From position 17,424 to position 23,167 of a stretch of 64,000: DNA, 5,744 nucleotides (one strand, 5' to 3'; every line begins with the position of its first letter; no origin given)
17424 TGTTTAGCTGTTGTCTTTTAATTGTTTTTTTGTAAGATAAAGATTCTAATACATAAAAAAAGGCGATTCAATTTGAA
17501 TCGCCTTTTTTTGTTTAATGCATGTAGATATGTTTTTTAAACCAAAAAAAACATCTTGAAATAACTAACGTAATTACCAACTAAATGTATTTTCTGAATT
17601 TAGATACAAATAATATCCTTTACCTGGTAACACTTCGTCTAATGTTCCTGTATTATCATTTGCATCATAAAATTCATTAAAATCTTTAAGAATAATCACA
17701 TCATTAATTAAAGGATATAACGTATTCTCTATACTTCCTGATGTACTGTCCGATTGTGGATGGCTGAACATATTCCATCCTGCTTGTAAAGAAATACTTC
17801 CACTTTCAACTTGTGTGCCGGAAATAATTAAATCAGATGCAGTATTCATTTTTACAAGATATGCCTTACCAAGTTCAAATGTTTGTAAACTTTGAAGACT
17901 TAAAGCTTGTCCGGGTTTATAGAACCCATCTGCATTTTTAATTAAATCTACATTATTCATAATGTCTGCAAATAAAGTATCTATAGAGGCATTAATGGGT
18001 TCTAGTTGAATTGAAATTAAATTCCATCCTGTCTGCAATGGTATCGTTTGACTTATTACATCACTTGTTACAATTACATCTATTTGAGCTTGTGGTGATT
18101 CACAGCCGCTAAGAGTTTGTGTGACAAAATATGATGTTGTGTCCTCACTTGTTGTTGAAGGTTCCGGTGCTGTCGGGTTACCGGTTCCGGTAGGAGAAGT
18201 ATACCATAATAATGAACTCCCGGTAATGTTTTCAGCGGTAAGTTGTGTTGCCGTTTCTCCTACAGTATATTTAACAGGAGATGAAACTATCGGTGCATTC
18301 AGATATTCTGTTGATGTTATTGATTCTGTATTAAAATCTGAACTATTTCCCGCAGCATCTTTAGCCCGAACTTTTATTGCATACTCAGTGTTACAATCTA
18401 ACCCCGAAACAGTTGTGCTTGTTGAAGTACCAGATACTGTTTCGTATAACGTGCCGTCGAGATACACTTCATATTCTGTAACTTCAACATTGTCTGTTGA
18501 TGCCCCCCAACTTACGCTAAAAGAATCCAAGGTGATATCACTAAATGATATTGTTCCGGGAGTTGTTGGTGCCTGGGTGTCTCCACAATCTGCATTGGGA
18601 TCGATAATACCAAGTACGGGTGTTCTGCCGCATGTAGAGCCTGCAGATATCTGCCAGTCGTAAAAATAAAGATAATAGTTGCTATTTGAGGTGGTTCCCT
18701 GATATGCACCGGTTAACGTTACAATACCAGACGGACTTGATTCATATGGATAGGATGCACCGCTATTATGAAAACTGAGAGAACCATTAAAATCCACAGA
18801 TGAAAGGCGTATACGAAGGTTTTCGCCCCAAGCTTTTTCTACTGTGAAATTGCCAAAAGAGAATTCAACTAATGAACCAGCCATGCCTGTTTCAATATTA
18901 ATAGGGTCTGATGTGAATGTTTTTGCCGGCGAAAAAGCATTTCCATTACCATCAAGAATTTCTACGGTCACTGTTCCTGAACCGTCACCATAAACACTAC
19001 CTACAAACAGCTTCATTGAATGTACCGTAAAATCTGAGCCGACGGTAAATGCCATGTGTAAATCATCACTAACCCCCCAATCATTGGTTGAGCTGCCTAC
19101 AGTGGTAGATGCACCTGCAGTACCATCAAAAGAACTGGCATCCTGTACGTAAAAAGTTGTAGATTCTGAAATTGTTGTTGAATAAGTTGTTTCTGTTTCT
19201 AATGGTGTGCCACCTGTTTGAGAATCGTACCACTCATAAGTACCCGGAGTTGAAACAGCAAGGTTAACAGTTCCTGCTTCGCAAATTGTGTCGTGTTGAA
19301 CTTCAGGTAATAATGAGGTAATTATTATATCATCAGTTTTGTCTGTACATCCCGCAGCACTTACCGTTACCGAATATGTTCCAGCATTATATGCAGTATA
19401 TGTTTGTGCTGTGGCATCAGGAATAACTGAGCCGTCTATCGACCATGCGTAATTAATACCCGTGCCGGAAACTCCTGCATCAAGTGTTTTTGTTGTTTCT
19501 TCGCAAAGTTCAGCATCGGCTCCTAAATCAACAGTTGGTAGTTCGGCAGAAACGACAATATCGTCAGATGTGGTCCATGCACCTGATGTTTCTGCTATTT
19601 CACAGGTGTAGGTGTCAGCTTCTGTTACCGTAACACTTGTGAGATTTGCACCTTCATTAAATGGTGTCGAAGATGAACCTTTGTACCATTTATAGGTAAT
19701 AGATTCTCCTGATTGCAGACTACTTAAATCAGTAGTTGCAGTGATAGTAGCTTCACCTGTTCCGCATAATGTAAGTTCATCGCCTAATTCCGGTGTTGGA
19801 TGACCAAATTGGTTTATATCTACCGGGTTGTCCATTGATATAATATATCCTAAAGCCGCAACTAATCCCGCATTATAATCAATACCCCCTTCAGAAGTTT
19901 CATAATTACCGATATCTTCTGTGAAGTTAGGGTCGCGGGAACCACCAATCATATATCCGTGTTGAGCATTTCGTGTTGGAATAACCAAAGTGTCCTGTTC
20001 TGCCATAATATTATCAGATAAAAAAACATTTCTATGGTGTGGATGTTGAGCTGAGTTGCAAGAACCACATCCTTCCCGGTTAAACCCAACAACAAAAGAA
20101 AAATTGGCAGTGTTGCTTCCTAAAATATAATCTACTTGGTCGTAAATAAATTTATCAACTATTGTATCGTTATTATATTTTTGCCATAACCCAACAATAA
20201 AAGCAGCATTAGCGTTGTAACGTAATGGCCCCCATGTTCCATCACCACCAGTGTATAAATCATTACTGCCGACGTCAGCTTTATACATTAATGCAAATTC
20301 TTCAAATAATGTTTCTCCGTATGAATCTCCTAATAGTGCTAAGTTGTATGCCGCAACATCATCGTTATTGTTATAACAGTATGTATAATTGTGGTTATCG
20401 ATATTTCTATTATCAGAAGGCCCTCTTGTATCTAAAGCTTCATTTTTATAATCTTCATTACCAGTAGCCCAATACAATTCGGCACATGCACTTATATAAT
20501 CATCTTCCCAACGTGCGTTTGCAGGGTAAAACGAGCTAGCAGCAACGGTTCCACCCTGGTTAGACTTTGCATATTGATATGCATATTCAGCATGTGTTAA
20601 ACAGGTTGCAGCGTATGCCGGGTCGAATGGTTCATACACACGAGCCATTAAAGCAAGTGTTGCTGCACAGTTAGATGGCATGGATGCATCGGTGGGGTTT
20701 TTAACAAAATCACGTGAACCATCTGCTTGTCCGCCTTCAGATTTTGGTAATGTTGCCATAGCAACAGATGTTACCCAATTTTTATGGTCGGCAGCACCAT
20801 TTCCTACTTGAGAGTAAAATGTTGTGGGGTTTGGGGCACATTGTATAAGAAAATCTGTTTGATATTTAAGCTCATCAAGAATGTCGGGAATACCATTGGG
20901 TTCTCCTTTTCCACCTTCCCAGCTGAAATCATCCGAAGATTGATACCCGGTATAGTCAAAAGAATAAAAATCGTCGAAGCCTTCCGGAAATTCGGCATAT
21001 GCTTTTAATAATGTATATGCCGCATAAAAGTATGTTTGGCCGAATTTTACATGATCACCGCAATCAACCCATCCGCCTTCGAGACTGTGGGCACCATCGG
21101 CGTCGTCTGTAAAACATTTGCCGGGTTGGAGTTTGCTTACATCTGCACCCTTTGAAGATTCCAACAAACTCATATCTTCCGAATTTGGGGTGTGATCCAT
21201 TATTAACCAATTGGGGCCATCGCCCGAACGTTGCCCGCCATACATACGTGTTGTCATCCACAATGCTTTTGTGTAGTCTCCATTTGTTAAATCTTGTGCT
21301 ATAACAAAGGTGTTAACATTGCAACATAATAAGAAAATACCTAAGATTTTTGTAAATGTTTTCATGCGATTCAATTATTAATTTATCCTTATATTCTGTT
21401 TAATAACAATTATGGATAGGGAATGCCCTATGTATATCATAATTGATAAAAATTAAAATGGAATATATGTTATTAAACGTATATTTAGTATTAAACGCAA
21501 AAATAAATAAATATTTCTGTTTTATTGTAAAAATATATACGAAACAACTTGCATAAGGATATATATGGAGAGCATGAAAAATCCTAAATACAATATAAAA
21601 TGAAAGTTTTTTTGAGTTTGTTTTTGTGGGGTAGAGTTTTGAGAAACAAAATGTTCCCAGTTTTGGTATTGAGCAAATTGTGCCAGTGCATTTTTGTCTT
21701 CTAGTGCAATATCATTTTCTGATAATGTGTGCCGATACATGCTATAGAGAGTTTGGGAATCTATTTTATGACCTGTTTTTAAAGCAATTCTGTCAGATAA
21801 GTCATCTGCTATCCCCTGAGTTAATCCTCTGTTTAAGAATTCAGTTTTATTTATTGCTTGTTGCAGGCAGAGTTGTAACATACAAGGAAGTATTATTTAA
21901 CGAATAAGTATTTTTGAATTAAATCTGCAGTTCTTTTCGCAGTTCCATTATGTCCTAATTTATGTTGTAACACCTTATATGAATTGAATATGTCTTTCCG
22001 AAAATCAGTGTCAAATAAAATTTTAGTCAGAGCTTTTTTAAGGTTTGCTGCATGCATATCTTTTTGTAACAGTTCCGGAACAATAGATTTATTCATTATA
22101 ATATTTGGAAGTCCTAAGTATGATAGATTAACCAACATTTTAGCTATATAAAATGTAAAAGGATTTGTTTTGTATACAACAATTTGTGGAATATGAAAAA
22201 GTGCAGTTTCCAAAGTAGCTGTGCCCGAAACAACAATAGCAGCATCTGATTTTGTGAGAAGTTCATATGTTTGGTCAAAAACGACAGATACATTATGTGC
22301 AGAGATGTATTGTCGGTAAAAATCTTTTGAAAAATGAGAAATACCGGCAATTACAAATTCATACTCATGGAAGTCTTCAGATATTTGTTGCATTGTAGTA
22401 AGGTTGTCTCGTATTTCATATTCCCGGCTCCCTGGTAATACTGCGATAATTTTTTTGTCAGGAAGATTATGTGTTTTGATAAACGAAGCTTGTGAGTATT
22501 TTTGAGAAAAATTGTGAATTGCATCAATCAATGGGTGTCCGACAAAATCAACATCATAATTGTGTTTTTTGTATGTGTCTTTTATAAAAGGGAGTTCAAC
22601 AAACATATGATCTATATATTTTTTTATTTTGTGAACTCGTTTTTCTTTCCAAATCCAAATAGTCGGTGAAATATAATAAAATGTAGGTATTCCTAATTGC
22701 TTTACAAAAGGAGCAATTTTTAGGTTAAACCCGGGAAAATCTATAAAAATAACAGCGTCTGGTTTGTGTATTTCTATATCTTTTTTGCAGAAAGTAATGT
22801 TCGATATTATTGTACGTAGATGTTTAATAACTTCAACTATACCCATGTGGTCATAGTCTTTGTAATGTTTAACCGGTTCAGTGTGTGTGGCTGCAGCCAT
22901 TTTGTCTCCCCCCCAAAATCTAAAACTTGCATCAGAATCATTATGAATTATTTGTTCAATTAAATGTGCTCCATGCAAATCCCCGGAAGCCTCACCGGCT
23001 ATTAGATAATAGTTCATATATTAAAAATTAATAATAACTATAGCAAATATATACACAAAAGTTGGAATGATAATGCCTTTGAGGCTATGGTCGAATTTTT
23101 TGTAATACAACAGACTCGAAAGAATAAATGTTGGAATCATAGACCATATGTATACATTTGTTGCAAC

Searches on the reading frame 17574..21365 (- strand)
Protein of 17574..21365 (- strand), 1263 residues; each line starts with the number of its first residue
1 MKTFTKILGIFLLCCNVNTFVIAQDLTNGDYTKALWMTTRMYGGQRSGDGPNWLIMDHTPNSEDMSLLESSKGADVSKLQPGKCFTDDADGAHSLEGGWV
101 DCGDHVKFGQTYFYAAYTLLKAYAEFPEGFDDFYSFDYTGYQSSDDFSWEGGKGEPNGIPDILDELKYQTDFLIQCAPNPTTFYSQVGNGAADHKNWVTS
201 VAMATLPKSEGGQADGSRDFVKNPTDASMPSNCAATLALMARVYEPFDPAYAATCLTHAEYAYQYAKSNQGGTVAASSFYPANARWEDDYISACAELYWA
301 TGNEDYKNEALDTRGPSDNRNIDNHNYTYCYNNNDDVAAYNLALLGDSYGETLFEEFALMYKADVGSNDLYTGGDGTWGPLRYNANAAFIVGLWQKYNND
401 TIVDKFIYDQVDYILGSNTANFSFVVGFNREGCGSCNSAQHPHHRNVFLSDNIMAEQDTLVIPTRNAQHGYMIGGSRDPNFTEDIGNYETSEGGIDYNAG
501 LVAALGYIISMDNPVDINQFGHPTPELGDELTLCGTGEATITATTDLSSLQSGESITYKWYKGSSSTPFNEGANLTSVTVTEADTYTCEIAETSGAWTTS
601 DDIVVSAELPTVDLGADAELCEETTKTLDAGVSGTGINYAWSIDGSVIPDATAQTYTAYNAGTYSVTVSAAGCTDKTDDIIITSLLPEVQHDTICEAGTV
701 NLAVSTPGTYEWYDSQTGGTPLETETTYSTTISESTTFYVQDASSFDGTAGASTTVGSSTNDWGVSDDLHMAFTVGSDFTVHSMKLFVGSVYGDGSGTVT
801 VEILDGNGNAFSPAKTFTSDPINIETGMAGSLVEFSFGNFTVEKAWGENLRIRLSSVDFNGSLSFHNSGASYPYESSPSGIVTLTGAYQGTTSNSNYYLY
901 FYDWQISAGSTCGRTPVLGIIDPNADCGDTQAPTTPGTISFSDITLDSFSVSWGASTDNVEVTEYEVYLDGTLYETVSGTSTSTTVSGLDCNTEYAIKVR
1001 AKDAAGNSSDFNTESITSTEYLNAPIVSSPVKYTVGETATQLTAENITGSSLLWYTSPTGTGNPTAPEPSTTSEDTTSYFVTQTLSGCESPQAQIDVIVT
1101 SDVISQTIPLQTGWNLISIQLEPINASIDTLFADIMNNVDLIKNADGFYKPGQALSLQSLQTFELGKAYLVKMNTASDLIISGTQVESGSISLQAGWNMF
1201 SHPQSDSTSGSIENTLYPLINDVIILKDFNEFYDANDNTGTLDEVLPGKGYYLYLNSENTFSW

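Call 70: search_protein_families(library=pfam, proteins=[window:17574-21365:-], max_evalue=1e-8)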
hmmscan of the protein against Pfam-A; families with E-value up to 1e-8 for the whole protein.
window:17574-21365:- (1263 aa): 3 families
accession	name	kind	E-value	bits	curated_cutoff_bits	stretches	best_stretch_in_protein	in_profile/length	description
PF00759.25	Glyco_hydro_9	-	1.6e-80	272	27.7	1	31-505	1-444/444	Glycosyl hydrolase family 9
PF19081.6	Ig_7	-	6.3e-19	68.5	27.3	1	687-745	4-67/84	Ig-like domain CHU_C associated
PF00041.27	fn3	-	5.8e-11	42.9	25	1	935-1010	2-76/84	Fibronectin type III domain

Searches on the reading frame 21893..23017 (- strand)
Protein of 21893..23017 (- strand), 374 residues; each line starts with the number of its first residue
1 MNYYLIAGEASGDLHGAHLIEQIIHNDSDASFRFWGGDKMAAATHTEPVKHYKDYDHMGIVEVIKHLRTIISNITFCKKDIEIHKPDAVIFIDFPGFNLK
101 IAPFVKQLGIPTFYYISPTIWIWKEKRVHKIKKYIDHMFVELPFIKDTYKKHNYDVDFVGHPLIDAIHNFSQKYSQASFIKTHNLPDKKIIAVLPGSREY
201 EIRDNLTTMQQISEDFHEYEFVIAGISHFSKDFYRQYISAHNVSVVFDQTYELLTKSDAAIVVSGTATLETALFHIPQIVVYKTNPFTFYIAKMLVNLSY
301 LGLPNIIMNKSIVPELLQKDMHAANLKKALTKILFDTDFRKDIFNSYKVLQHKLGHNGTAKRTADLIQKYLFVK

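Call 70: search_protein_families(library=pfam, proteins=[window:21893-23017:-], max_evalue=1e-8)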
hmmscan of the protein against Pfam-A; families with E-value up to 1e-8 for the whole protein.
window:21893-23017:- (374 aa): 1 family
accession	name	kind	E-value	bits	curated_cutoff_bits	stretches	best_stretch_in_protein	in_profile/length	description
PF02684.21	LpxB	-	1.2e-86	291.4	22.6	1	4-341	2-346/374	Lipid-A-disaccharide synthetase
